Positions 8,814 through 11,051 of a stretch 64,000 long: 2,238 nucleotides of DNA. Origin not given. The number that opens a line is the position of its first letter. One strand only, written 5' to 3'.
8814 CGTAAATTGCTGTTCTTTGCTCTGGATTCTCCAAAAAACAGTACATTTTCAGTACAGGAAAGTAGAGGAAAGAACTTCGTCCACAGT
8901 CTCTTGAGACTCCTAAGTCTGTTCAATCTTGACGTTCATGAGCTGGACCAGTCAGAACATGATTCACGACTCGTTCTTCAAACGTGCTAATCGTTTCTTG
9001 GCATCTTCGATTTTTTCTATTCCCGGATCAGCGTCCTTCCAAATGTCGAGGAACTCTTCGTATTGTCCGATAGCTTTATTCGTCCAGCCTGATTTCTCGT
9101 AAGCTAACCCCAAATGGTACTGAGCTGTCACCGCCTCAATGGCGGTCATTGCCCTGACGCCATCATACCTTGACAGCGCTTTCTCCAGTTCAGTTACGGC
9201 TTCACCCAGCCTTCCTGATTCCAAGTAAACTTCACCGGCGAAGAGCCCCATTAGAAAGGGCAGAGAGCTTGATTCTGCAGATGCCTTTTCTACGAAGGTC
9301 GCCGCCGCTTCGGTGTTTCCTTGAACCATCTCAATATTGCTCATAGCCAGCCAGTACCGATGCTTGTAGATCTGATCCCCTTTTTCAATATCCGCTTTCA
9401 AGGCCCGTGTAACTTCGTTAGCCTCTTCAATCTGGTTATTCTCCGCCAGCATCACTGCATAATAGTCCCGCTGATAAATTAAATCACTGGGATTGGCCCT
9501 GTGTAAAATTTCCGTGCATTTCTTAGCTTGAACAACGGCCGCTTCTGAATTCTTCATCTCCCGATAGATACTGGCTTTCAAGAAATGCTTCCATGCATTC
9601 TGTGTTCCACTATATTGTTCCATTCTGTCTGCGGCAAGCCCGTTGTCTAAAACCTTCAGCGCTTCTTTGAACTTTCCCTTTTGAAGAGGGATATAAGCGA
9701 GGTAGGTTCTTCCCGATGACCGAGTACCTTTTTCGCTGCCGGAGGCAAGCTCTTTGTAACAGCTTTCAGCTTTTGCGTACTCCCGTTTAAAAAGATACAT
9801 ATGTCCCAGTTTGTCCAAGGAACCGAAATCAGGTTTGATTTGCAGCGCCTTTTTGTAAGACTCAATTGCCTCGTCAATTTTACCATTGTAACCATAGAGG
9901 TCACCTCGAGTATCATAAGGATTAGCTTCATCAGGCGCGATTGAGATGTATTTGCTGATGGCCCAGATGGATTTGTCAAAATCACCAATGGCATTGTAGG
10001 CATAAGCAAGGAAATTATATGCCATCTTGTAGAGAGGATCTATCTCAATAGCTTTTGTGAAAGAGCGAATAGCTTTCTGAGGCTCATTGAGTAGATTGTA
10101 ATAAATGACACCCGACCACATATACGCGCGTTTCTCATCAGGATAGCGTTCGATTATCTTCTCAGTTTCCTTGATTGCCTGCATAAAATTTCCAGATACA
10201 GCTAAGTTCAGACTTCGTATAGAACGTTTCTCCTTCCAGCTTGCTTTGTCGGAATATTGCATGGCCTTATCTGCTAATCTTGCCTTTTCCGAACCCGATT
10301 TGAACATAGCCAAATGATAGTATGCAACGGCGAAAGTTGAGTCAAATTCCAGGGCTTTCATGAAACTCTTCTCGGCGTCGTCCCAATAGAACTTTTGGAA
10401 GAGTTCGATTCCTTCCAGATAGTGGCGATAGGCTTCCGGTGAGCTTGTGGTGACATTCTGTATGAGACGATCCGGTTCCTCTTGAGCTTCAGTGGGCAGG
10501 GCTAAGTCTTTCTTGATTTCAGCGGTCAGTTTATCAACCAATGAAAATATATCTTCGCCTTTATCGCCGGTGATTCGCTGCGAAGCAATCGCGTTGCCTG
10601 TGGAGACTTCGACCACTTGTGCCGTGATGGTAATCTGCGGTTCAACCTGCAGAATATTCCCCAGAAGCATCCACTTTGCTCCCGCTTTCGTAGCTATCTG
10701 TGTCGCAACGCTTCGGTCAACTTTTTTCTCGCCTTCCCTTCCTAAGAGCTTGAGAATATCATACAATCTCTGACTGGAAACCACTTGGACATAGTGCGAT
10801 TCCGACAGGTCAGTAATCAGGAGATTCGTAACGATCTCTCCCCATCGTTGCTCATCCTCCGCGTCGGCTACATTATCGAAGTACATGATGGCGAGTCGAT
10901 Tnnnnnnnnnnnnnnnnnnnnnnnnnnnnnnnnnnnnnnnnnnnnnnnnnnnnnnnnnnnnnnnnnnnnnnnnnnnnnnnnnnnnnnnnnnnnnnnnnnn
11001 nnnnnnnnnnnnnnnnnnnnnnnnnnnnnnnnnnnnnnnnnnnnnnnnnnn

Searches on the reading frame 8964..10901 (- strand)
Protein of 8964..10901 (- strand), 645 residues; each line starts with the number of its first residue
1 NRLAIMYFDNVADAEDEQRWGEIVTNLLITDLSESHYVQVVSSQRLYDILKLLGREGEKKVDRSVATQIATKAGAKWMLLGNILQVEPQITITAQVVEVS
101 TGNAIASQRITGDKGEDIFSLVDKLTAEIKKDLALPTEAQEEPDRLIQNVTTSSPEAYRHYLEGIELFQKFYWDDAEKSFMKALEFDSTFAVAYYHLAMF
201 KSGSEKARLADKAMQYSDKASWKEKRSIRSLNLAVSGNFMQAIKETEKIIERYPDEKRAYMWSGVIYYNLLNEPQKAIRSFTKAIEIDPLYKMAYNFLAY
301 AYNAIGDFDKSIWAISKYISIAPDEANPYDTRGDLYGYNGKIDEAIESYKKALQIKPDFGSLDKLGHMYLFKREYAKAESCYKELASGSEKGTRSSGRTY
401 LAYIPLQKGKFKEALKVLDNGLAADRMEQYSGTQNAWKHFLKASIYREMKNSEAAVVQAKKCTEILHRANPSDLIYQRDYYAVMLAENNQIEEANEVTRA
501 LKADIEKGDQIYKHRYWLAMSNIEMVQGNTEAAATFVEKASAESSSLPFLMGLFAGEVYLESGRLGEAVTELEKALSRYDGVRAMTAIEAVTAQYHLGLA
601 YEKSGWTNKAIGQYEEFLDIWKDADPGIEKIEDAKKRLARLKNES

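Call 47: search_solved_structures(query=window:8964-10901:-, max_evalue=0.01)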
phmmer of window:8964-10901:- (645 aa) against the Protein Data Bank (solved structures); distinct sequences matched with E-value up to 0.01: 93 (the best 60 are shown).
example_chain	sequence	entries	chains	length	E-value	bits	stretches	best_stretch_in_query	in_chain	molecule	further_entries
9qhb_A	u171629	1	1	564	7.1e-35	123.9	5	236-376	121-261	Engineered tetratricopeptide repeat protein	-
7yeh_B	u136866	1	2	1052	1.7e-26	96.2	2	261-383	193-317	UDP-N-acetylglucosamine--peptide N-acetylglucosaminyltransferase 110 kDa subunit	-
7yea_A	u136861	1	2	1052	1.8e-26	96.2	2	261-383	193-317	UDP-N-acetylglucosamine--peptide N-acetylglucosaminyltransferase 110 kDa subunit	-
7ntf_A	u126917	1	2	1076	1.9e-26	96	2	251-416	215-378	Isoform 1 of UDP-N-acetylglucosamine--peptide N-acetylglucosaminyltransferase 110 kDa subu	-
1w3b_A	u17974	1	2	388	1.2e-21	80.2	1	262-414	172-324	UDP-N-ACETYLGLUCOSAMINE--PEPTIDE N-ACETYLGLUCOSAMINYLTRANSFERASE 110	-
6eou_A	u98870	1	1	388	2.3e-21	79.3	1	262-414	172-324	UDP-N-acetylglucosamine--peptide N-acetylglucosaminyltransferase 110 kDa subunit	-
8bu0_A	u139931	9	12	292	4e-20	75.2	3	264-359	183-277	Consensus tetratricopeptide repeat protein | Crystal structure of an 8-repeat consensus TPR superhelix with Zinc. | Monomer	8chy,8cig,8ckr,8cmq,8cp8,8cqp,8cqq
9qhc_A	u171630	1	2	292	1.8e-17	66.5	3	264-378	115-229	Engineered tetratricopeptide repeat protein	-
7y4i_A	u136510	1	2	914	1.5e-14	56.8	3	270-360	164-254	Probable UDP-N-acetylglucosamine--peptide N-acetylglucosaminyltransferase SPINDLY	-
8dtf_A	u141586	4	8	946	1.8e-14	56.5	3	264-360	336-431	Probable UDP-N-acetylglucosamine--peptide N-acetylglucosaminyltransferase SPINDLY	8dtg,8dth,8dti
9gzg_A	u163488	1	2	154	2.1e-14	56.3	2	274-359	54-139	Engineered CTPR protein with glutamic acids for conductivity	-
7obi_A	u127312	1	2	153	9.8e-14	54.1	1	271-384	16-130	CTPR-rv4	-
6b85_J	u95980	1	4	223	1.4e-12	50.3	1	244-360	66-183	TMHC4_R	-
3vtx_A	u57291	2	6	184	3.3e-11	45.7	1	248-355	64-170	MamA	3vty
3kd7_A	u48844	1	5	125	3.3e-10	42.5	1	263-360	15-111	CTPR390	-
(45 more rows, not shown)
